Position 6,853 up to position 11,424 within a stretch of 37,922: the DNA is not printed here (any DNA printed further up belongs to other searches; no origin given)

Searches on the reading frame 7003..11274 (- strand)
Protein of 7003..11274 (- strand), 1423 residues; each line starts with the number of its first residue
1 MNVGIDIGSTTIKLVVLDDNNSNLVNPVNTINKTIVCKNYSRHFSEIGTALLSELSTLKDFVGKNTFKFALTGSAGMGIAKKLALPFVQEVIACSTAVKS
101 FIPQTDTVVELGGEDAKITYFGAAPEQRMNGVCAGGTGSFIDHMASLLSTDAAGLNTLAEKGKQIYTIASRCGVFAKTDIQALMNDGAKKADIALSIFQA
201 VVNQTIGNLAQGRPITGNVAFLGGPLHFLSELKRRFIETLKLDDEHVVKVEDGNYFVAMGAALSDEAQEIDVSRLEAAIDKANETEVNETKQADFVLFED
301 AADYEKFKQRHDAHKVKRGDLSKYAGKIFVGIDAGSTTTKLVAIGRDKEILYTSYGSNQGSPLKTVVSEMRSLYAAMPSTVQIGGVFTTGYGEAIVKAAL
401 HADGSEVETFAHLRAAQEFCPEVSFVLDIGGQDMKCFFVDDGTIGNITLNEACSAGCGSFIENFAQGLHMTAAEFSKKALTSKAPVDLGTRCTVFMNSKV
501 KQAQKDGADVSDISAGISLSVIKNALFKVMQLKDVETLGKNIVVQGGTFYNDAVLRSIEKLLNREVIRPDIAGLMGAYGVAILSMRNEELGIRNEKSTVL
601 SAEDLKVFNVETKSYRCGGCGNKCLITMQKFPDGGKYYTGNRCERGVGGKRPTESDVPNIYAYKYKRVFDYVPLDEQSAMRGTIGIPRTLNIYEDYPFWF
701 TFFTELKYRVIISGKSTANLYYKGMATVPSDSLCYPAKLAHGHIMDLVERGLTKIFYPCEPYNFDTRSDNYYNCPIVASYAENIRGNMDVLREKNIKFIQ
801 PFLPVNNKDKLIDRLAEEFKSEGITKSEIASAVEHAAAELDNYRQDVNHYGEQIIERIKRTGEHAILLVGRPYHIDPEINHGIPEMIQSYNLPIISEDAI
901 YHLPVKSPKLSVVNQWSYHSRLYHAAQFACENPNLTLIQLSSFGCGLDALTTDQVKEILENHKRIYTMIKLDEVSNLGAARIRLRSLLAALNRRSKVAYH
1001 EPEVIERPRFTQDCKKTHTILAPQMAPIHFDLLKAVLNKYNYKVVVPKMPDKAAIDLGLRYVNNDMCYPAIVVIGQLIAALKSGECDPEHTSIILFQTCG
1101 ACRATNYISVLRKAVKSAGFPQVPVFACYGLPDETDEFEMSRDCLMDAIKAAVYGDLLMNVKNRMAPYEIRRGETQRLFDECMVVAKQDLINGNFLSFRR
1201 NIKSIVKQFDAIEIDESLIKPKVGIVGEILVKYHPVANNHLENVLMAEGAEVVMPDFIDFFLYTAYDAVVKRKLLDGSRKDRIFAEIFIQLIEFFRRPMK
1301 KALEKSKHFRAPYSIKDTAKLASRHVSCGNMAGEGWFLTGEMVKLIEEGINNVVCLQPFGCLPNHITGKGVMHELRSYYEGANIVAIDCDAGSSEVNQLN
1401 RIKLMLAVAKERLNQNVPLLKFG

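Call 19: search_protein_families(library=pfam, proteins=[window:7003-11274:-], max_evalue=0.00001)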
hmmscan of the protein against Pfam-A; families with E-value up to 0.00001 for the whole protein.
window:7003-11274:- (1423 aa): 2 families
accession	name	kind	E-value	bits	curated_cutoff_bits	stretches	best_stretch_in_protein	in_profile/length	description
PF09989.15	DUF2229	-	2.6e-83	279.4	29.4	1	683-900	1-218/218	CoA enzyme activase uncharacterised domain (DUF2229)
PF01869.26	BcrAD_BadFG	-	1.1e-52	179.6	31.5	2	330-581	1-268/271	BadF/BadG/BcrA/BcrD ATPase family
